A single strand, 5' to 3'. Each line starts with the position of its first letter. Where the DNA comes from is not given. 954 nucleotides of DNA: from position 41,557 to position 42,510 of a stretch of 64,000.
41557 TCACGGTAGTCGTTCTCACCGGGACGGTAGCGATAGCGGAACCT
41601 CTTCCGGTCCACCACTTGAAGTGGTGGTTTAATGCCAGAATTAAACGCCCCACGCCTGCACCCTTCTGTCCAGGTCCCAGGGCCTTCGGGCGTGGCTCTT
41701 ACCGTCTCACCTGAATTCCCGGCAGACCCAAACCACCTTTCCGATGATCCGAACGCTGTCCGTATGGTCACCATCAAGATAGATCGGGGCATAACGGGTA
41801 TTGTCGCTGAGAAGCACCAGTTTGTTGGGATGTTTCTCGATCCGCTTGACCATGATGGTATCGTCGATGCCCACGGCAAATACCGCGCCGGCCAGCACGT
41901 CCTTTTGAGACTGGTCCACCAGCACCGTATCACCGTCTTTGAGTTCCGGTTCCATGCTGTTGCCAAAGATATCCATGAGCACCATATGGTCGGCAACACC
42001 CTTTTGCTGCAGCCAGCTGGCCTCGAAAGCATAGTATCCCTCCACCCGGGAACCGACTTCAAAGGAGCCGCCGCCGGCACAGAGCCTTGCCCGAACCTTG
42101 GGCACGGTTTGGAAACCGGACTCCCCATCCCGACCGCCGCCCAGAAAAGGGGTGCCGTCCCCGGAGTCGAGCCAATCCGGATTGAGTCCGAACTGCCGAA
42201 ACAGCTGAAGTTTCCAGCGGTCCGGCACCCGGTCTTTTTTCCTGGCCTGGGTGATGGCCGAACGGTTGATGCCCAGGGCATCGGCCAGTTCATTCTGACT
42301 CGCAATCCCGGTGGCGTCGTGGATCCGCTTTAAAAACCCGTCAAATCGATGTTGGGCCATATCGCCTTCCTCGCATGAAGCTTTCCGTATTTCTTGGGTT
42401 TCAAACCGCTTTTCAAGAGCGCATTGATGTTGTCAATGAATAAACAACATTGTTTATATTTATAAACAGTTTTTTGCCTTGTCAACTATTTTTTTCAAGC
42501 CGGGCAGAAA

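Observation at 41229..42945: Stand-alone CI/LexA-type (S24) repressor module wired to three tiny zinc-ribbon/membrane genes by a shared TGTTTAT palindrome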

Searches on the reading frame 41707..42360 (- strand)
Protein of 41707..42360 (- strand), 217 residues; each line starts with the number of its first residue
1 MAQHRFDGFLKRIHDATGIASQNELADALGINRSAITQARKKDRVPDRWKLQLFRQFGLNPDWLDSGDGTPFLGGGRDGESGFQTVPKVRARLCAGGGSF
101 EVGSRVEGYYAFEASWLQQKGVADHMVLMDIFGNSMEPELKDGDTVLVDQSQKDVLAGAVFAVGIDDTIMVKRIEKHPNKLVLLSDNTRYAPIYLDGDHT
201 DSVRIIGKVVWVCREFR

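Call 6: search_protein_families(library=pfam, proteins=[window:41707-42360:-], max_evalue=0.1)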
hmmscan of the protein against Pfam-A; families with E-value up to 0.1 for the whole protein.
window:41707-42360:- (217 aa): 5 families
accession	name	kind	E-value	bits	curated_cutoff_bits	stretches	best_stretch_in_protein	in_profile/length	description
PF00717.28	Peptidase_S24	-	5.3e-22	78.2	23.3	1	92-210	5-116/116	Peptidase S24-like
PF07022.19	Phage_CI_repr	-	3e-09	37.5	22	1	8-72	1-65/65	Bacteriophage CI repressor helix-turn-helix domain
PF13412.12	HTH_24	-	0.053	13.5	21.9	1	20-39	18-37/48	Winged helix-turn-helix DNA-binding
PF01381.28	HTH_3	-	0.054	14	23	0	21-38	11-28/55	Helix-turn-helix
PF12844.13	HTH_19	-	0.095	13.1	30.2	0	10-64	4-58/64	Helix-turn-helix domain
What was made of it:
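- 41707..42360 (-): Repressor, 217 aa: CI-type HTH (residues 8-72) plus S24 self-cleaving peptidase domain (92-210). Cleavage site Ala95-Gly96; catalytic Ser135 and Lys172. Pfam hits in call 6.
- Checked: The ORF at 41707..42360 (-) encodes 217 aa. It hits Pfam Peptidase_S24 (E 5e-22) and Phage_CI_repr HTH (E 3e-9) (call 6).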

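Call 10: find_encoding_contigs(protein=window:41707-42360:-, flank=6000, max_places=8)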
Protein window:41707-42360:- (217 aa): no gene with exactly this product is on record in the collection.
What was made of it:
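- Tried and rejected: Exact look-up of the window's repressor found nothing on record (call 10).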

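Call 11: find_homologous_proteins(query=window:41707-42360:-, max_evalue=1e-10)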
Query window:41707-42360:- (217 aa): 1724 proteins with E <= 1e-10 among 2232 candidates; the best 120 are listed.
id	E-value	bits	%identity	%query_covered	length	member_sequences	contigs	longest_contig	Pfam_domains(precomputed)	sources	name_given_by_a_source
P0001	3.2e-140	483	97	100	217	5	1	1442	PF00717.29,PF07022.20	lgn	-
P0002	5.9e-110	384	79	100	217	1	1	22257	PF00717.29,PF07022.20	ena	-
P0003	2.8e-107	375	76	100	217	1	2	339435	PF00717.29,PF07022.20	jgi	jgi:phage repressor protein C with HTH and peptisase S24 domain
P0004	5.5e-105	368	74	100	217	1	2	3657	PF00717.29,PF07022.20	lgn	-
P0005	3.4e-101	355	71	100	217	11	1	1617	PF00717.29,PF07022.20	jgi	-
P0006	1.1e-100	354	69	100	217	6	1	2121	PF00717.29,PF07022.20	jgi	jgi:SOS-response transcriptional repressor LexA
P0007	3.5e-100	352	72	100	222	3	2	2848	PF00717.29,PF07022.20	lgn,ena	-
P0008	3.5e-100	352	71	100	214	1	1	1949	PF00717.29,PF07022.20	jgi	jgi:SOS-response transcriptional repressor LexA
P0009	4.2e-100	352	71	100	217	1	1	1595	PF00717.29,PF07022.20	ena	-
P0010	7.6e-100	351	70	100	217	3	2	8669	PF00717.29,PF07022.20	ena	-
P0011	1.3e-99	350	69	99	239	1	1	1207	PF00717.29,PF07022.20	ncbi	-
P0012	1.3e-99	350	72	97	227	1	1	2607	PF00717.29,PF07022.20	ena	-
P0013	1.7e-99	350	70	100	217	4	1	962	PF00717.29,PF07022.20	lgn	-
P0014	1.8e-99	350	71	100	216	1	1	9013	PF00717.29,PF07022.20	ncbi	ncbi:S24 family peptidase [Thermodesulfobacteriota bacterium]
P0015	2.0e-99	350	71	100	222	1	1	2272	PF00717.29,PF07022.20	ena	-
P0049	1.3e-97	344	68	98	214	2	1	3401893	PF00717.29,PF07022.20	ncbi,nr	ncbi:MAG: helix-turn-helix transcriptional regulator [Desulfobacterales bacterium]|nr:MAG: helix-tur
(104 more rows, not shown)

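Call 12: find_encoding_contigs(protein=P0003, flank=5000, max_places=2)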
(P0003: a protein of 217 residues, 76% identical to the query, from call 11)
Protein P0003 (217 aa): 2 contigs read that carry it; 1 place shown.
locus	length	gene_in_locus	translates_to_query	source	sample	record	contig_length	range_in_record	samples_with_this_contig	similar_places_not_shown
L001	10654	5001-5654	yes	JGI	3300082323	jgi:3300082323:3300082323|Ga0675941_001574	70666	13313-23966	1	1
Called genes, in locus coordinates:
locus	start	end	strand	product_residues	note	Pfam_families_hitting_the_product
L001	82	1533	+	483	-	PF05036:SPOR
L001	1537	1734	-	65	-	PF12728:HTH_17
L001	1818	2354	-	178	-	PF01625:PMSR, PF20939:MsrA_helical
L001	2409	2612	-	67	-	-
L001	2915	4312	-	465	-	PF01921:tRNA-synt_1f (faint), PF01406:tRNA-synt_1e, PF09334:tRNA-synt_1g (faint), PF23493:CysS_C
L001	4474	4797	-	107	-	-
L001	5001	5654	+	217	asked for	PF07022:Phage_CI_repr, PF00717:Peptidase_S24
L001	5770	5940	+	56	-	-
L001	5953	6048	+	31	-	-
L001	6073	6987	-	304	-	-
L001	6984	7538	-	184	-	PF08534:Redoxin (weak), PF14595:Thioredoxin_9 (faint), PF00085:Thioredoxin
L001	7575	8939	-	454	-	PF00072:Response_reg, PF06490:FleQ (faint), PF00158:Sigma54_activat, PF14532:Sigma54_activ_2, PF00004:AAA (weak), PF07728:AAA_5 (weak), PF25601:AAA_lid_14, PF02954:HTH_8, +1 more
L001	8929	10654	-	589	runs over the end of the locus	PF17203:sCache_3_2 (faint), PF08448:PAS_4 (weak), PF00512:HisKA, PF02518:HATPase_c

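Call 13: find_encoding_contigs(protein=P0049, flank=5000, max_places=2)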
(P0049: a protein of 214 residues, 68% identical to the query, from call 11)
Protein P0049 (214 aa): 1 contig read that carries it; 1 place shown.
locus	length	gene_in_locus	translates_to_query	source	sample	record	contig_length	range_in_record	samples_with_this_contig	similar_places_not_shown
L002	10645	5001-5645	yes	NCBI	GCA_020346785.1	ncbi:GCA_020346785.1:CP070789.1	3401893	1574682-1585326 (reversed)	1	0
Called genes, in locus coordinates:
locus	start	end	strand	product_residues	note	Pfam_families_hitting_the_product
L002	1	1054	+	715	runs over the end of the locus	PF03176:MMPL, PF02460:Patched, PF12349:Sterol-sensing, PF03176:MMPL, PF00873:ACR_tran, PF12349:Sterol-sensing (weak)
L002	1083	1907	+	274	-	PF07044:DUF1329, PF17131:TP_0789-like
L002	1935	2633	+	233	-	PF06980:DUF1302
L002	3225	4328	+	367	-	PF01266:DAO (weak), PF01494:FAD_binding_3, PF03486:HI0933_like (faint), PF05834:Lycopene_cycl (weak), PF07992:Pyr_redox_2 (weak), PF12831:FAD_oxidored (weak), PF13738:Pyr_redox_3 (faint)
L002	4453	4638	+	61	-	-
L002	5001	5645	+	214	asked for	PF07022:Phage_CI_repr (weak), PF00717:Peptidase_S24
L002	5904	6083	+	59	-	-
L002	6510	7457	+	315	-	PF04015:DUF362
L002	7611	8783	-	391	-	PF03553:Na_H_antiporter (faint), PF06808:DctM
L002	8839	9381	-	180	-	PF04290:DctQ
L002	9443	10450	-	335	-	PF03480:DctP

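Call 17: find_related_loci(query=A1, collection=genome_contigs, flank=4000)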
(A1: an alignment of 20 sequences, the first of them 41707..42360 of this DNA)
Query A1 (217 aa) in genome_contigs; peptide patterns used: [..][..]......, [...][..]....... (x = any residue, [..] = any of these).
233 stretches matched a pattern; 194 encode a relative of the query (tblastn E <= 1e-3); the best 80 are kept; 80 distinct loci.
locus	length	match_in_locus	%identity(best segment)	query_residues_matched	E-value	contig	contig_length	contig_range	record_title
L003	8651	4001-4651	71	1-217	1e-107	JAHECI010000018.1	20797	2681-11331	MAG: Desulfobacterales bacterium isolate Ww166 NODE_4711_length_20797_cov_7.150126, whole genome shotgun sequence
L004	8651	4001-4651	70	1-217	1e-107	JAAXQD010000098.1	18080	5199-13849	MAG: Desulfobacterales bacterium isolate MAG-BB-01-B scaffold_243, whole genome shotgun sequence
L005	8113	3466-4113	71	1-217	8e-107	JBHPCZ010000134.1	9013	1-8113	Thermodesulfobacteriota bacterium isolate SAG AM-311-M20 NODE_134_length_9013_cov_15.860906, whole genome shotgun sequen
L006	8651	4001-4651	70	1-217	4e-106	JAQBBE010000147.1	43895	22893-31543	MAG: Desulfobacterales bacterium isolate MAG_345_bin-03 345_bin-03_ctg-147, whole genome shotgun sequence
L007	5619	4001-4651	70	1-217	5e-106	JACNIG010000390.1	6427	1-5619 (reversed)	MAG: Candidatus Desulfatibia vada NIOZ-UU_NODE_15161_length_6427_cov_37.7349, whole genome shotgun sequence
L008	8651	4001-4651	67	1-217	5e-106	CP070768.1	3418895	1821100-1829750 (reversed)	MAG: Desulfobacterales bacterium isolate bin239 chromosome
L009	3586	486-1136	70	1-217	3e-107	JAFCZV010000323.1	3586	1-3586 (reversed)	MAG: Deltaproteobacteria bacterium isolate AB_1215_Bin_118 AB_1215_Bin_118_scaffold_51450, whole genome shotgun sequence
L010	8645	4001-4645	70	1-215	2e-105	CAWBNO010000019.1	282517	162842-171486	MAG: uncultured delta proteobacterium isolate MFD09779.bin.1.88 genome assembly, contig: contig_39420, whole genome shot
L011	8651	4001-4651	68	1-217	5e-105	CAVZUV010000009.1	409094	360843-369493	MAG: uncultured delta proteobacterium isolate MFD02416.bin.2.152 genome assembly, contig: contig_17947, whole genome sho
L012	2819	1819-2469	69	1-217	4e-108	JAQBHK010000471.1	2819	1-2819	MAG: Desulfobacterales bacterium isolate MAG_454_bin-01 454_bin-01_ctg-471, whole genome shotgun sequence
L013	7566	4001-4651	68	1-217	4e-104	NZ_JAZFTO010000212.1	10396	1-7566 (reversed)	MAG: Candidatus Desulfatibia sp. isolate BS2bin.35 BS2bin.35_212, whole genome shotgun sequence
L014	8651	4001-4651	68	1-217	4e-105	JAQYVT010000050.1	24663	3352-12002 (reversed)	MAG: Desulfobacterales bacterium isolate SF_100_bin76 SF_100_bin.76.orig_100_contig-145_3927, whole genome shotgun seque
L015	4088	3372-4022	69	1-217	9e-105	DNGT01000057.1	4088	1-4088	MAG TPA_asm: Desulfobacteraceae bacterium isolate UBA11574 contig_39945, whole genome shotgun sequence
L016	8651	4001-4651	67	1-217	4e-104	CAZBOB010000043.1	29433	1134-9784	MAG TPA_asm: uncultured Desulfobacteraceae bacterium isolate binchicken_co34_357 genome assembly, contig: NODE_2314_leng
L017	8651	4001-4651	69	1-217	7e-104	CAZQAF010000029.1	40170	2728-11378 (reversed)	MAG TPA_asm: uncultured Desulfobacteraceae bacterium isolate binchicken_co224_214 genome assembly, contig: NODE_764_leng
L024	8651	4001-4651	67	1-217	3e-103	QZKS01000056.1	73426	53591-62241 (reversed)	MAG: Desulfobacteraceae bacterium isolate SURF_7 Ga0104751_1000386, whole genome shotgun sequence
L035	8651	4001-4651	67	1-217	8e-103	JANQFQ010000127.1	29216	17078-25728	MAG: Desulfobacterales bacterium isolate PL23a_bin.99 k99_5288609, whole genome shotgun sequence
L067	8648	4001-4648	64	1-217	1e-98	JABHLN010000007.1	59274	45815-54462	MAG: Desulfobacterales bacterium isolate SI037S2_bin45 SI037S2_bin45_Ctg7, whole genome shotgun sequence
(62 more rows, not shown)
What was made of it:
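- On Co-opted phage-type (CI-HTH + S24) chromosomal DNA-damage regulators (FddR, Bacteroidetes non-canonical LexA, PrtR, HdiR): Relatives occur in 194 species genomes (call 17).
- The best 80 are 63-72% identical and nearly all labelled Desulfobacterales (calls 11, 17). The protein is conserved across the order as a chromosomal gene (calls 11, 17).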

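Call 23: search_protein_families(library=ncbifam, proteins=[window:41707-42360:-], max_evalue=0.1)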
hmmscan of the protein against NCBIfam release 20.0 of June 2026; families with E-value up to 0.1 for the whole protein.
window:41707-42360:- (217 aa): 8 families
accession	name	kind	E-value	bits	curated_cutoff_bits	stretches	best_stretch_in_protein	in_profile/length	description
TIGR00498.1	lexA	equivalog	1.4e-14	54.1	110.95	1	95-216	87-202/203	transcriptional repressor LexA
NF007621.2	PRK10276.1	subfamily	5.8e-09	36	110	1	129-212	32-113/115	translesion error-prone DNA polymerase V autoproteolytic subunit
NF048000.1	ECH1013_TF_S24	equivalog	2.7e-08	33.9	300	1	124-214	111-202/204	ECH_1013 family putative transcriptional regulator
TIGR02754.1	sod_Ni_protease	equivalog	0.0021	18.5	63.25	1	132-188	4-67/90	nickel-type superoxide dismutase maturation protease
NF051876.1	transXXX_HumD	equivalog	0.0023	17.9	120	1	141-212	43-114/129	HumD family translesion DNA polymerase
TIGR02228.1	sigpep_I_arch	equivalog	0.0026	17.6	51.85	1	123-161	29-67/158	signal peptidase I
TIGR02227.1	sigpep_I_bact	equivalog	0.0035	17.2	47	1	128-174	22-74/162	signal peptidase I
NF046037.1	carphisopro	domain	0.0098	16.1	38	1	16-53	7-42/54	carph-isopro domain-containing protein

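Call 24: search_protein_families(library=padloc, proteins=[window:41707-42360:-], max_evalue=0.1)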
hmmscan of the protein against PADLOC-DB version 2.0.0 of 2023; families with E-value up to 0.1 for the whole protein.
window:41707-42360:- (217 aa): 2 families
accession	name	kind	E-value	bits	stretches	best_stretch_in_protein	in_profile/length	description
PDLC03952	RmrA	-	0.032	11.1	1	20-52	36-68/395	-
PDLC04133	mad1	-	0.033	12.5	1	21-45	7-31/60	mads_1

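Call 63: find_related_loci(query=A1, collection=viral_contigs, flank=5000)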
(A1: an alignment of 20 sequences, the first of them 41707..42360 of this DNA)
Query A1 (217 aa) in viral_contigs; peptide patterns used: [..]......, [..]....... (x = any residue, [..] = any of these).
37 stretches matched a pattern, but none encodes a relative of the query by tblastn (E <= 1e-3).
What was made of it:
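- No relatives were found in 2.9 million viral contigs (call 63).
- Tried and rejected: IMG/VR has no relatives of the repressor (call 63).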

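Call 64: search_dna_similar(query=window:41707-42360:-, collection=phages, mode=protein, max_rows=10)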
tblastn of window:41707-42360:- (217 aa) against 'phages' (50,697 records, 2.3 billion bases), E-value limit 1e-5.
Records with a match: 412; places in all: 412; records where one place covers at least 80% of the query: 317.
Best place of each record, by identity: <60% 412.
By first word of the organism name: Pseudomonas 161; Vibrio 41; Escherichia 33; Salmonella 28; Klebsiella 16; Acinetobacter 16; Mannheimia 14; Stx1a-converting 12; Bordetella 8; Rhodobacter 7; and 32 more.
By host as written in the record: - 65; Pseudomonas aeruginosa 51; Pseudomonas aeruginosa PA14 33; Escherichia coli 12; Vibrio sp. 9; Bordetella avium 8; Escherichia coli C 5; Klebsiella pneumoniae 5; and 151 more.
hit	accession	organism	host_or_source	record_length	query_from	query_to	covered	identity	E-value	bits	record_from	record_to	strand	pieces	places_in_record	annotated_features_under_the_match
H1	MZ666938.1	Desulfovibrio phage ProddE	Desulfovibrio desulfuricans strain ...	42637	6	217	98%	37.6%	7e-41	153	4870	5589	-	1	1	repressor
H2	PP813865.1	Pseudomonas phage vB_PaeS_FBPa28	Pseudomonas sp.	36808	7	214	96%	30.4%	2e-20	94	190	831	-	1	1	repressor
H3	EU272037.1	Pseudomonas phage MP38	Pseudomonas aeruginosa PA14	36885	7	214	96%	30.4%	2e-20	94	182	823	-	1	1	ORF1: c repressor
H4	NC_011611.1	Pseudomonas phage MP38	Pseudomonas aeruginosa PA14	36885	7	214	96%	30.4%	2e-20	94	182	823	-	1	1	ORF1: CI-like repressor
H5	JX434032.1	Pseudomonas phage JBD30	-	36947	7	214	96%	30.4%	2e-20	94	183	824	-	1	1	hypothetical protein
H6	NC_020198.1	Pseudomonas phage JBD30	-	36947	7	214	96%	30.4%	2e-20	94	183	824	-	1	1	CI-like repressor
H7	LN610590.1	Pseudomonas phage vB_PaeS_PAO1_Ab30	Pseudomonas aeruginosa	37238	7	214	96%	30.4%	2e-20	94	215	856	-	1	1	ORF01: putative c repressor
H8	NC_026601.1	Pseudomonas phage vB_PaeS_PAO1_Ab30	Pseudomonas aeruginosa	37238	7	214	96%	30.4%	2e-20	94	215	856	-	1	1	ORF01: CI-like repressor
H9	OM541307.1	Pseudomonas phage WX_01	Pseudomonas aeruginosa ZS-PA-05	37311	7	214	96%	30.4%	2e-20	94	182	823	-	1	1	repressor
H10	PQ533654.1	Pseudomonas phage Cinder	Pseudomonas aeruginosa PA14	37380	7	214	96%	30.4%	2e-20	94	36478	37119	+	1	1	repressor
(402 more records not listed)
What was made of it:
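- On Co-opted phage-type (CI-HTH + S24) chromosomal DNA-damage regulators (FddR, Bacteroidetes non-canonical LexA, PrtR, HdiR): There are none in IMG/VR (call 63), and identity to phage repressors is at most 38% (call 64).
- Identity to any sequenced phage repressor is at most 38% (calls 63, 64). The nearest characterised relatives of the repressor are phage repressors: Desulfovibrio phage ProddE at 38% identity and Mu-like Pseudomonas phage c repressors at 30% (call 64).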

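Call 75: get_annotated_region(hit=H1, flank=3500)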
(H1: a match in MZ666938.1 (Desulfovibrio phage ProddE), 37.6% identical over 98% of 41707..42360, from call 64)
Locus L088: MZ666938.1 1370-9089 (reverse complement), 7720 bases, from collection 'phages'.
description: Desulfovibrio phage ProddE, complete genome.
organism: Desulfovibrio phage ProddE (NCBI taxid 2866661)
taxonomy: Viruses; Duplodnaviria; Heunggongvirae; Uroviricota; Caudoviricetes; Autographiviridae
host: Desulfovibrio desulfuricans strain Edelweiss; source: fresh water creek anoxic mud; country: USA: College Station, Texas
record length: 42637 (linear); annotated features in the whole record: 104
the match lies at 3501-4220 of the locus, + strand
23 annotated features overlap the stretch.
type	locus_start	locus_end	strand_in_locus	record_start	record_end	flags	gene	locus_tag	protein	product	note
CDS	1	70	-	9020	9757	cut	-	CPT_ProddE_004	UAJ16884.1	single-stranded DNA-binding protein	BLASTp: NP_523311.1 locus_tag=T3p16 protein=single-stranded DNA-binding protein; evalue = 2.77177e-9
CDS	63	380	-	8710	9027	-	-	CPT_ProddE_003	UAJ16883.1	hypothetical protein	-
regulatory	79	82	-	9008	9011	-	-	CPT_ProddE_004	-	ribosome_binding_site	-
regulatory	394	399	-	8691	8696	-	-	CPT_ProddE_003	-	ribosome_binding_site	-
regulatory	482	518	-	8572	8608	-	-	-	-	terminator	-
CDS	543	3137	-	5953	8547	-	-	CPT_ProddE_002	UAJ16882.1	RNA polymerase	BlastP: NP_041960.1: T3/T7-like RNA polymerase : evalue = 1.79866e-134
regulatory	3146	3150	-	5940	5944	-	-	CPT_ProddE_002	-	ribosome_binding_site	-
regulatory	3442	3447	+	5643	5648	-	-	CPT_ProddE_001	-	ribosome_binding_site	-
CDS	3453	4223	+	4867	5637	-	-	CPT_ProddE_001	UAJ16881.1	repressor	BLASTp: sp|P14819| sp|P14819|RPC1_BPPH8 Repressor protein CI OS=Enterobacteria phage phi80: evalue = 1.38352e-16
CDS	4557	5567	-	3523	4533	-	-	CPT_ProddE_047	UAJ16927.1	integrase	BLASTP: protein_id=NP_046786.1 gene=int locus_tag=P2p31 protein=integrase; evalue = 1.53824e-20; integrase, tyrosine ...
CDS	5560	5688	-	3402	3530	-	-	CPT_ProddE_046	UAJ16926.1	hypothetical protein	-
regulatory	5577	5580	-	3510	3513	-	-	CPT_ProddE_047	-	ribosome_binding_site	-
regulatory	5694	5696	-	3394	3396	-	-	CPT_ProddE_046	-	ribosome_binding_site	-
CDS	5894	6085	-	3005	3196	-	-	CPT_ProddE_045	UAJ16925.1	hypothetical protein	-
regulatory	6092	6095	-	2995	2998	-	-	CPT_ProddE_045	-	ribosome_binding_site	-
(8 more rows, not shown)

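Call 77: search_solved_structures(query=window:41707-42360:-, max_evalue=0.001, show_alignments=2)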
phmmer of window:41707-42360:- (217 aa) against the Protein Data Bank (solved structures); distinct sequences matched with E-value up to 0.001: 9.
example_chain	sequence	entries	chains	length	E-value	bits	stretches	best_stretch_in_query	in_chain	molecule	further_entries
1jhc_A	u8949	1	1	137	2.1e-09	40.5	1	93-214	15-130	LEXA REPRESSOR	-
7b5g_A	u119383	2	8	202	2.3e-09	40.4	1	93-214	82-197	LexA repressor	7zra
7ocj_A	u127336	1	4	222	2.9e-09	40.1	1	93-214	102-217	LexA repressor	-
8gms_A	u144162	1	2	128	4.5e-09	39.4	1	95-214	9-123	LexA repressor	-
1jhh_A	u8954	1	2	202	5.7e-09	39.1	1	93-214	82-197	LEXA REPRESSOR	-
1jhe_A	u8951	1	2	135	6.6e-09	38.9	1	95-214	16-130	LEXA REPRESSOR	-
1jhf_A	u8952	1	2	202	7.6e-09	38.7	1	104-214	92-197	LEXA REPRESSOR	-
3jso_A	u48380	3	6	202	1.6e-08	37.6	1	93-214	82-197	LexA repressor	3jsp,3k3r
8trg_I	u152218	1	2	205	1.7e-08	37.6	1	93-214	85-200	LexA repressor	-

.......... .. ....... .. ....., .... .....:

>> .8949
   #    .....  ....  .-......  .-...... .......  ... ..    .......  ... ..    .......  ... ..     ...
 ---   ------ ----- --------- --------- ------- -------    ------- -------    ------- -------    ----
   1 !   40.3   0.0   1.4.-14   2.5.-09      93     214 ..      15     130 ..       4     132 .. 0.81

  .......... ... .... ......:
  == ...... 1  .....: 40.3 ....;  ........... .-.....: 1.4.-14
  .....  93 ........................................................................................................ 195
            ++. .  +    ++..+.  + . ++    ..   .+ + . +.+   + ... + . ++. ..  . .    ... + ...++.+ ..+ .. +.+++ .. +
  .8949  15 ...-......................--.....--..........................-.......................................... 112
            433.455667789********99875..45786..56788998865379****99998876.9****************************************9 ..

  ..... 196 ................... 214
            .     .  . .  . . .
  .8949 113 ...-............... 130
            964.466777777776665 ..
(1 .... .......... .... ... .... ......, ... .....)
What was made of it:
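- On Canonical LexA (TIGR00498; LexA winged-HTH domain plus S24): They align with LexA Ala84-Gly85, Ser119 and Lys156 (call 77).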

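Call 96: search_protein_families(library=pfam, proteins=[L011:3208-3828:+, L007:3282-3875:+, L007:2397-3278:+, L024:3560-3782:-], max_evalue=0.01)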
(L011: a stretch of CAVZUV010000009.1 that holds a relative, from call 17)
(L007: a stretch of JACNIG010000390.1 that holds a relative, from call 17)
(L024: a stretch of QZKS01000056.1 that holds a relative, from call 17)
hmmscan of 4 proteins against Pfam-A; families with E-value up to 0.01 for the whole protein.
L011:3208-3828:+ (206 aa): 0 families

L007:3282-3875:+ (197 aa): 0 families

L007:2397-3278:+ (293 aa): 1 family
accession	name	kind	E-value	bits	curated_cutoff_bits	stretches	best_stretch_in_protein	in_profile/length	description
PF01261.30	AP_endonuc_2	-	6.8e-52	177.1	31.1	1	28-276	2-235/249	Xylose isomerase-like TIM barrel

L024:3560-3782:- (74 aa): 0 families
